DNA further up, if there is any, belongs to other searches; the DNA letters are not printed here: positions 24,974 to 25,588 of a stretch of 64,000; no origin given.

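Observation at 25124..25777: Tandem paralogous HiPIP-like proteins without signal peptides immediately after the hydrogenase large subunit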

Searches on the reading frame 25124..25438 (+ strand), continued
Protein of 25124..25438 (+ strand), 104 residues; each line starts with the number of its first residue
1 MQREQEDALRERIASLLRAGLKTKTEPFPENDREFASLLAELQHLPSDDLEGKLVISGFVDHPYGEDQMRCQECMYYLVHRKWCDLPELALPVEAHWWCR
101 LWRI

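Call 38: list_cluster_members(proteins=[P0155, P0196, P0202, P0217, P0219, P0221, P0231, P0239, P0163, P0164])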
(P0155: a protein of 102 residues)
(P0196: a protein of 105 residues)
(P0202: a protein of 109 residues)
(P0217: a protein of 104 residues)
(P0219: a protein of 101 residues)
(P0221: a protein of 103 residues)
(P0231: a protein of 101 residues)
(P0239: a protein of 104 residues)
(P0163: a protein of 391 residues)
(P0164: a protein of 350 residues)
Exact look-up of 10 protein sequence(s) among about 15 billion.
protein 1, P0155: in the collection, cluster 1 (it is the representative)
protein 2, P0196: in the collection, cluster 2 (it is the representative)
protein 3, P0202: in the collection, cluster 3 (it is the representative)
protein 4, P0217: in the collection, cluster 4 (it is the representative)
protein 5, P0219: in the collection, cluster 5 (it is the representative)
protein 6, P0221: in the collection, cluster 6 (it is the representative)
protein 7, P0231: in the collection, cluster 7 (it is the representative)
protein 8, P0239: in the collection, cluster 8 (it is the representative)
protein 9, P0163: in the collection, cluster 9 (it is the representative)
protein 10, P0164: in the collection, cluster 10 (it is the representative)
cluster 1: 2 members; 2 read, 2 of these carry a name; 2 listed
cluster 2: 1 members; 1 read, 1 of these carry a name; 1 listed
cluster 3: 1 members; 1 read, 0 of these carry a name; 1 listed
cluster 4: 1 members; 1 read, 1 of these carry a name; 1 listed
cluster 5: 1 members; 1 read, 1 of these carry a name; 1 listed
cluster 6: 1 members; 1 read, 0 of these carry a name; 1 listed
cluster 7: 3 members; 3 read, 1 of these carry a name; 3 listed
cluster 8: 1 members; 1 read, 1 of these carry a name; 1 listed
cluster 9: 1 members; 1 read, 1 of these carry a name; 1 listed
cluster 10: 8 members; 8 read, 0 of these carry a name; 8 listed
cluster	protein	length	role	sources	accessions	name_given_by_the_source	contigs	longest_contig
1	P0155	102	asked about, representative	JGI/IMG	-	hypothetical protein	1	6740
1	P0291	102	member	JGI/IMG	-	hypothetical protein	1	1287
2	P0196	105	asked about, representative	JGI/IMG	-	hypothetical protein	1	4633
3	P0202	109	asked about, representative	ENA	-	-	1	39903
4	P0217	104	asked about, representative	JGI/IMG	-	hypothetical protein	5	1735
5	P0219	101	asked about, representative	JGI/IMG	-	hypothetical protein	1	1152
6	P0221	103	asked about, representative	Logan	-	-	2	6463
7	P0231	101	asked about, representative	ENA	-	-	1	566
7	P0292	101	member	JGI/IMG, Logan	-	hypothetical protein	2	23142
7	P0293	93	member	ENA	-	-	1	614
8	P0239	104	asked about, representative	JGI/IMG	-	hypothetical protein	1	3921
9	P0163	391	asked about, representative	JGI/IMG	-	thiosulfate reductase cytochrome b subunit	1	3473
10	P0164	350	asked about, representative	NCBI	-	-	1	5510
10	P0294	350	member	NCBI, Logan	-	-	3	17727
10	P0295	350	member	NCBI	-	-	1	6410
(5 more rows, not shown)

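Call 40: find_related_loci(query=A2, collection=genome_contigs, flank=10000)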
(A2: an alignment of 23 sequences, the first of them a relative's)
Query A2 (350 aa) in genome_contigs; peptide patterns used: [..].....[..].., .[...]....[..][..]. (x = any residue, [..] = any of these).
50 stretches matched a pattern; 34 encode a relative of the query (tblastn E <= 1e-3); 34 distinct loci.
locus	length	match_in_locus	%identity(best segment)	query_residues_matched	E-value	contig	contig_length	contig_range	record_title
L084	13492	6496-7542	72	1-350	3e-161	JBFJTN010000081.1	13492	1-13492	MAG: Oceanococcus sp. isolate Mix_sand19.2022.05.D.2 k141_3299463_length_13492_cov_15.4908, whole genome shotgun sequenc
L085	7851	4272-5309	40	12-350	2e-70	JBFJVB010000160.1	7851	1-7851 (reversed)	MAG: Oceanococcus sp. isolate Mix_sand19.2022.05.D.76 k141_923840_length_7851_cov_13.3752, whole genome shotgun sequence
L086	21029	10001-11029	41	6-350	7e-69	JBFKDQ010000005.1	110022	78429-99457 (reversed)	MAG: Oceanococcus sp. isolate Mix_sand20.2022.06.G.61 k141_921158_length_110022_cov_12.2054, whole genome shotgun sequen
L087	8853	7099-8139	35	9-350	5e-51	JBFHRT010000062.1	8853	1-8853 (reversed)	MAG: Spongiibacteraceae bacterium isolate Mix_sand08.2021.06.Z.54 k141_783049_length_8853_cov_19.2095, whole genome shot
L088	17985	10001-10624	41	156-350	3e-43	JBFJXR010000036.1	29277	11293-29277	MAG: Nevskiales bacterium isolate Mix_sand19.2022.05.G.6 k141_2503806_length_29277_cov_31.9905, whole genome shotgun seq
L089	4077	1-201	100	284-350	5e-41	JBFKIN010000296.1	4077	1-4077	MAG: Oceanococcus sp. isolate Mix_sand21.2022.07.G.35 k141_643580_length_4077_cov_15.4474, whole genome shotgun sequence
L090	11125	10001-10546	45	168-350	4e-40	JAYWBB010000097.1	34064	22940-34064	MAG: Nevskia sp. isolate GL93_UP_concoct_124 GL93_UP_concoct_124_96, whole genome shotgun sequence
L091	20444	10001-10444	49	211-350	4e-37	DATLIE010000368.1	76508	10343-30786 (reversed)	MAG TPA_asm: Burkholderiaceae bacterium isolate SMAG_U13659 k141_3879481, whole genome shotgun sequence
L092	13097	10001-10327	56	242-350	1e-36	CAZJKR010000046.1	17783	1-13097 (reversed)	MAG TPA_asm: uncultured Curvibacter sp. isolate binchicken_co191_199 genome assembly, contig: NODE_2237_length_17783_cov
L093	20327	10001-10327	56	242-350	1e-36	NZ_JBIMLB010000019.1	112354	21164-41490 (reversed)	MAG: Hydrogenophaga sp. isolate CCAP1427_2_bin-020 CCAP1427_2_bin-020_c19, whole genome shotgun sequence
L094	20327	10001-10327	56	242-350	1e-36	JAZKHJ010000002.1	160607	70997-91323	MAG: Pseudomonadota bacterium isolate DC_SW_03_SPN07022020-bin004_1 DCSW031SPN_B004_1_000000000002, whole genome shotgun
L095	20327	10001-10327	56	242-350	1e-36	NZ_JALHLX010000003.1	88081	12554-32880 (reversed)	MAG: Hydrogenophaga sp. isolate Bin_25_3 c_000000001578, whole genome shotgun sequence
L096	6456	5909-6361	48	208-350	2e-36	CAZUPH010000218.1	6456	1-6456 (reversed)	MAG TPA_asm: uncultured Rubrivivax sp. isolate binchicken_co266_162 genome assembly, contig: NODE_26773_length_6456_cov_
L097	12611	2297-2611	55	246-350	2e-35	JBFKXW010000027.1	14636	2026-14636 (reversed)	MAG: Pseudomonadales bacterium isolate Mix_sand24.2022.10.G.5 k141_1146775_length_14636_cov_8.4199, whole genome shotgun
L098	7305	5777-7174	46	211-350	2e-35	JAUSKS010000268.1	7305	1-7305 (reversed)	MAG: Gallionellaceae bacterium isolate E14_metabat.bin.70 E14_k141_180876, whole genome shotgun sequence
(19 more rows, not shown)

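Call 43: search_protein_families(library=pfam, alignment_id=A3, max_evalue=10)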
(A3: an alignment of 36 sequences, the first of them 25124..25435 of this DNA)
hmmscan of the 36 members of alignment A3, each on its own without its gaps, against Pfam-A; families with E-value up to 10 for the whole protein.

A. member 1, window:25124-25435:+ (104 aa): 2 families
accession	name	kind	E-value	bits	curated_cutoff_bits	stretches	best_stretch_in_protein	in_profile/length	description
PF25481.1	Nucleoprot-TPR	-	0.013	16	27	1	4-44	14-54/80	Nucleoprotein TPR-like domain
PF23757.1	TPR_HPS5_insect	-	0.056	13.7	27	1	42-99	47-105/184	Insect HPS5 TPR domain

B. families by the number of members that match (of 36 scanned): 11 families
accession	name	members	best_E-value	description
PF23757.1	TPR_HPS5_insect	3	0.022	Insect HPS5 TPR domain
PF25481.1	Nucleoprot-TPR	2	0.0033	Nucleoprotein TPR-like domain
PF10788.14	DUF2603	1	0.04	Protein of unknown function (DUF2603)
PF11590.13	DNAPolymera_Pol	1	0.058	DNA polymerase catalytic subunit Pol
PF21982.2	RecX_HTH1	1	0.073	RecX, first three-helix domain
PF20228.3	DUF6587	1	0.13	Family of unknown function (DUF6587)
PF12867.12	DinB_2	1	0.17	DinB superfamily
PF06342.18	DUF1057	1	0.21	Alpha/beta hydrolase of unknown function (DUF1057)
PF25643.1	Seadorna_VP2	1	0.25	Seadornavirus inner capsid protein VP2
PF11813.13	DUF3334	1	0.29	Protein of unknown function (DUF3334)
PF21591.2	Hera_DD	1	0.43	RNA helicase Hera, dimerization domain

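Call 49: search_dna_similar(query=window:25124-25435:+, collection=plasmids, mode=protein, max_rows=25, max_evalue=0.001)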
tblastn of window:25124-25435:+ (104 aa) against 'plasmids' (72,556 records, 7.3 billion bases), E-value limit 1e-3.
Records with a match: 12; places in all: 24; records where one place covers at least 80% of the query: 12.
Best place of each record, by identity: 60-80% 12.
By first word of the organism name: Bradyrhizobium 7; Mesorhizobium 1; Octadecabacter 1; Roseovarius 1; Sphingopyxis 1; Novosphingobium 1.
By predicted mobility (MOB-suite, as given by PLSDB): mobilizable 8; non-mobilizable 2; conjugative 2.
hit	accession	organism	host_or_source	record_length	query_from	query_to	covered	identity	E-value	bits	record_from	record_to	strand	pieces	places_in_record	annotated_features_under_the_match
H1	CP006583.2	Mesorhizobium huakuii 7653R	Rice field soil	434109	1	104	100%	67.3%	7e-45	160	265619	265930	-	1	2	hypothetical protein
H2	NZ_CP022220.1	Bradyrhizobium guangxiense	peanut,cell culture,roots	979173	4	104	97%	63.4%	7e-39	143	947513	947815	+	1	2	hypothetical protein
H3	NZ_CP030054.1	Bradyrhizobium guangzhouense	Arachis hypogaea,Microbe,nodule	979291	4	104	97%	63.4%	7e-39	143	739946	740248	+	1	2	hypothetical protein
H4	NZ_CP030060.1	Bradyrhizobium sp. CCBAU 53351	Arachis hypogaea,Microbe,nodule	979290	4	104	97%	63.4%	7e-39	143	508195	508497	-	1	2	hypothetical protein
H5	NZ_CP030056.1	Bradyrhizobium sp. CCBAU 53340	Arachis hypogaea,Microbe,nodule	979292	4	104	97%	63.4%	7e-39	143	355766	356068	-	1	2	hypothetical protein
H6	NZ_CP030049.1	Bradyrhizobium sp. CCBAU 53338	Arachis hypogaea,Microbe,nodule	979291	4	104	97%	63.4%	7e-39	143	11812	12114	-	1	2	hypothetical protein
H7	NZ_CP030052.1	Bradyrhizobium guangdongense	peanut,cell culture,roots of peanut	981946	4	104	97%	63.4%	7e-39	143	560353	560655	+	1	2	hypothetical protein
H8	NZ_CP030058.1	Bradyrhizobium guangdongense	Arachis hypogaea,Microbe,nodule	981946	4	104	97%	63.4%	7e-39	143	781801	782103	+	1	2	hypothetical protein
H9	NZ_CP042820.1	Octadecabacter sp. SW4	single isolate,polar sea water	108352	7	104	94%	63.3%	7e-35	132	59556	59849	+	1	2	hypothetical protein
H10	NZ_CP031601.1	Roseovarius indicus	pure culture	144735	7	104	94%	63.3%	7e-35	132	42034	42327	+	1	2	hypothetical protein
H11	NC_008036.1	Sphingopyxis alaskensis RB2256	-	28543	13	104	88%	66.3%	3e-35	133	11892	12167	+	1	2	hypothetical protein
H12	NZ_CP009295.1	Novosphingobium pentaromativorans US6-1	mud sediment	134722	13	104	88%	66.3%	3e-35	133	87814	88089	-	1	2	hypothetical protein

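Call 50: get_annotated_region(hit=H11, flank=9000)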
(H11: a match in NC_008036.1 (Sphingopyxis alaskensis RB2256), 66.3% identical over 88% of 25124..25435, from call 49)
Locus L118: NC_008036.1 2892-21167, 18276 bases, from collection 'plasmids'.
description: Sphingopyxis alaskensis RB2256 F plasmid, complete sequence
organism: Sphingopyxis alaskensis RB2256 (NCBI taxid 317655)
taxonomy: Bacteria; Pseudomonadota; Alphaproteobacteria; Sphingomonadales; Sphingomonadaceae; Sphingopyxis; Sphingopyxis alaskensis; Sphingopyxis alaskensis RB2256
host: -; source: -; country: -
typing (MOB-suite, as given by PLSDB): mobilizable; relaxase MOBQ
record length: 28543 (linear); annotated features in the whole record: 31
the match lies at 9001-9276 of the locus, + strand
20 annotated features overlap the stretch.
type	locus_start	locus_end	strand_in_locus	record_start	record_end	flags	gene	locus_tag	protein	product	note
CDS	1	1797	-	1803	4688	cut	traA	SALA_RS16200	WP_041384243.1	Ti-type conjugative transfer relaxase TraA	-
CDS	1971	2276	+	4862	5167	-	-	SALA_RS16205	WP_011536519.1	conjugal transfer protein TraD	-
CDS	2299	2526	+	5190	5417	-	-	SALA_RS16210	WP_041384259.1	conjugal transfer protein TraD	-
CDS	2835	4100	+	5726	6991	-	-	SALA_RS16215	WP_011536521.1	DUF3422 domain-containing protein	-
CDS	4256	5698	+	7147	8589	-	-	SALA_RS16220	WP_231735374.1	sigma-54 dependent transcriptional regulator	GO:0006355 - regulation of DNA-templated transcription [Evidence IEA]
CDS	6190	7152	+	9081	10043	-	-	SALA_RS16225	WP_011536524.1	hydrogenase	-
CDS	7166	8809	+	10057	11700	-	-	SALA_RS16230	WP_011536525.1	nickel-dependent hydrogenase large subunit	-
CDS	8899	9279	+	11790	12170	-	-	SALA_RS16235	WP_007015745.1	hypothetical protein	-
CDS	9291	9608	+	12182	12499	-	-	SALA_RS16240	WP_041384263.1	hypothetical protein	-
CDS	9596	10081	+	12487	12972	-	-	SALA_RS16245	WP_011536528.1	hydrogenase maturation protease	-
CDS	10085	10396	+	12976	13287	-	-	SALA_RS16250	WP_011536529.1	hypothetical protein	-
CDS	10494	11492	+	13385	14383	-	-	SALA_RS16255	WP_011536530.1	hypothetical protein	-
CDS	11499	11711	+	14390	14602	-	-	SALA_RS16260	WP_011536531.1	hypothetical protein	-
CDS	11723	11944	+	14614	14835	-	-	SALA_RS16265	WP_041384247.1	hypothetical protein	-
CDS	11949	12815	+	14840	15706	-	-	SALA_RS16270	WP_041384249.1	NifU family protein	GO:0016226 - iron-sulfur cluster assembly [Evidence IEA]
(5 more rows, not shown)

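Call 72: search_protein_families(library=pfam, proteins=[L093:2703-4637:+, L093:5151-6077:+, L093:6074-7501:+, L093:7498-8844:+, L093:8929-9849:+, L093:9995-10330:+, L093:10225-10782:+], max_evalue=0.001)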
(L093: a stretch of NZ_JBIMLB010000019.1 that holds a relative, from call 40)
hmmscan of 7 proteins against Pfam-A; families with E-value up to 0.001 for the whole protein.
L093:2703-4637:+ (644 aa): 1 family
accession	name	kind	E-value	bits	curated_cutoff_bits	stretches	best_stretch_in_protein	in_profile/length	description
PF02322.20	Cyt_bd_oxida_II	-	1.8e-81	274.3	35.6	1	320-634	1-302/302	Cytochrome bd terminal oxidase subunit II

L093:5151-6077:+ (308 aa): 2 families
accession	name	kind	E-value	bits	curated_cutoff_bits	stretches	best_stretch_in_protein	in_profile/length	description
PF06026.20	Rib_5-P_isom_A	-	1.2e-51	175.2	26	1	138-301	2-172/173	Ribose 5-phosphate isomerase A (phosphoriboisomerase A)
PF00455.28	DeoRC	-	0.0005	20.5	31.8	1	93-132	3-42/160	DeoR C terminal sensor domain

L093:6074-7501:+ (475 aa): 0 families

L093:7498-8844:+ (448 aa): 1 family
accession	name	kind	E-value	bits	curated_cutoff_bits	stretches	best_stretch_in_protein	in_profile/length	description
PF11902.13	DUF3422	-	9e-133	443.9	25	1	22-444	3-417/418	Protein of unknown function (DUF3422)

L093:8929-9849:+ (306 aa): 1 family
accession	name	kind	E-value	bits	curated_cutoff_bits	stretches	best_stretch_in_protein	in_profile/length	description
PF01263.26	Aldose_epim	-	3.7e-42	145.2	27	1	30-301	5-298/299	Aldose 1-epimerase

L093:9995-10330:+ (111 aa): 0 families

L093:10225-10782:+ (185 aa): 0 families

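Call 76: find_related_loci(query=P0163, collection=genome_contigs, flank=10000)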
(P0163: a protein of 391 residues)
Query P0163 (391 aa) in genome_contigs; peptide patterns used: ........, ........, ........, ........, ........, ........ (x = any residue, [..] = any of these).
71 stretches matched a pattern; 40 encode a relative of the query (tblastn E <= 1e-3); 40 distinct loci.
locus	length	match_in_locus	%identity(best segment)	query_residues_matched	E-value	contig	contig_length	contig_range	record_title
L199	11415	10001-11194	50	6-391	3e-124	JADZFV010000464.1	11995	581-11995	MAG: Candidatus Melainabacteria bacterium isolate SJ878 c_000000965196, whole genome shotgun sequence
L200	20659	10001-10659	60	284-391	1e-35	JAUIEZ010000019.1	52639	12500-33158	MAG: Gammaproteobacteria bacterium isolate 8_bin.56 NODE_777_length_52639_cov_1.036868, whole genome shotgun sequence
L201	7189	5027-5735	58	281-391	7e-35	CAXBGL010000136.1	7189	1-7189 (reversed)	MAG TPA_asm: uncultured Nitrosomonas sp. isolate ERR2762116_concoct_37 genome assembly, contig: ERZ3422114.13708, whole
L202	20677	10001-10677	60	291-391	4e-34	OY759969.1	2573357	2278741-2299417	MAG: Gammaproteobacteria bacterium isolate d7a9a2da-7f06-464b-9d30-da8db92f0b98 genome assembly, chromosome: 1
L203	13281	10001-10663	58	288-391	1e-33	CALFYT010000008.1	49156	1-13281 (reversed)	MAG TPA_asm: uncultured Planctomycetaceae bacterium isolate SRR7515930_bin.114_CONCOCT_v1.1_MAG genome assembly, contig:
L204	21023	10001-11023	58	284-391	1e-33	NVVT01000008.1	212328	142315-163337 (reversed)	MAG: Kangiella sp. isolate NORP56 Contig_source1382A_111, whole genome shotgun sequence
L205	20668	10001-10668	61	285-391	4e-33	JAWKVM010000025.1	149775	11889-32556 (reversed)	MAG: Alphaproteobacteria bacterium isolate BC3.45 BC3.45.fa-25, whole genome shotgun sequence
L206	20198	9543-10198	60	292-391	8e-33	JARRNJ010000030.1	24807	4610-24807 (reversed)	MAG: Gammaproteobacteria bacterium isolate Spart_121_MAG scaffold_546, whole genome shotgun sequence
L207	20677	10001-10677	55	284-391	9e-32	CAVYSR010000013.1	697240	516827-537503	MAG: uncultured proteobacterium isolate MFD05521.bin.3.166 genome assembly, contig: contig_26773, whole genome shotgun s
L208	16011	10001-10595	54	287-391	2e-31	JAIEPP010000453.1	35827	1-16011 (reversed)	MAG: Xanthobacteraceae bacterium isolate co.spades.DASTOOL.2.5kb_020 c_000000441393, whole genome shotgun sequence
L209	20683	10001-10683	53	282-391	6e-31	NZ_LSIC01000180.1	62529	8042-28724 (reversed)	Bradyrhizobium sp. CCH5-F6 CCH5-F6_contig180, whole genome shotgun sequence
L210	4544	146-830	51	283-391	7e-31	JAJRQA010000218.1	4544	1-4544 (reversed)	MAG: Alphaproteobacteria bacterium isolate Dive100_bin10.29 k141_953466, whole genome shotgun sequence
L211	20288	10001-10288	56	297-391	7e-31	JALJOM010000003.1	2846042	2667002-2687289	MAG: Beijerinckiaceae bacterium isolate MO3_YZ.1 NODE_1_length_2846042_cov_1532.926957, whole genome shotgun sequence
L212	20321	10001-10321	56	288-391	7e-31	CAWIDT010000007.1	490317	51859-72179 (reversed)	MAG: uncultured Alphaproteobacteria bacterium isolate MFD05442.bin.2.201 genome assembly, contig: contig_3756, whole gen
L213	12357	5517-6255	51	275-391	4e-31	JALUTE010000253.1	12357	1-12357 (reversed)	MAG: Methyloligella sp. isolate S146_metabat2_scaf2bin.230 S146_NODE_2745_length_12357_cov_2.762306, whole genome shotgu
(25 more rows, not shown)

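Call 78: search_protein_families(library=pfam, proteins=[L199:4087-8487:+, L199:8702-9082:+, L199:9024-9536:+, L199:9538-9816:+, L199:9947-11197:+], max_evalue=0.001)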
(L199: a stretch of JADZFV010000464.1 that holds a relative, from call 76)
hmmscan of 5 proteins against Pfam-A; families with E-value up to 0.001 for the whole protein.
L199:4087-8487:+ (1466 aa): 6 families
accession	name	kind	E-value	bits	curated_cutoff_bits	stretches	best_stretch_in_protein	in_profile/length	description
PF07678.20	TED_complement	-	1.1e-26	94.1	22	1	982-1256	16-312/312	A-macroglobulin TED domain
PF01835.25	MG2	-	3.1e-16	60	32.8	1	65-161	2-95/96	MG2 domain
PF00207.28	A2M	-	4e-08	33.4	21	1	779-862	1-84/92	Alpha-2-macroglobulin family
PF07703.20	A2M_BRD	-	1e-07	32.8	22.7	1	370-510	3-140/140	Alpha-2-macroglobulin bait region domain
PF02752.27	Arrestin_C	-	3.6e-06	27.8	27.7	0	460-497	2-39/137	Arrestin (or S-antigen), C-terminal domain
PF00630.25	Filamin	-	5.1e-05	24.5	26.9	0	475-508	18-50/93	Filamin/ABP280 repeat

L199:8702-9082:+ (126 aa): 0 families

L199:9024-9536:+ (170 aa): 1 family
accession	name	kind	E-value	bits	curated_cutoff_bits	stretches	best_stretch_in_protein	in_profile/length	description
PF13442.11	Cytochrome_CBB3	-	1.4e-07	32.2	27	1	60-124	2-61/68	Cytochrome C oxidase, cbb3-type, subunit III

L199:9538-9816:+ (92 aa): 0 families

L199:9947-11197:+ (416 aa): 1 family
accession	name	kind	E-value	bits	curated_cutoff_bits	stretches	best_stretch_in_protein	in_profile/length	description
PF01292.26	Ni_hydr_CYTB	-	8.6e-10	39.1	30.1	1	19-238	2-172/179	Prokaryotic cytochrome b561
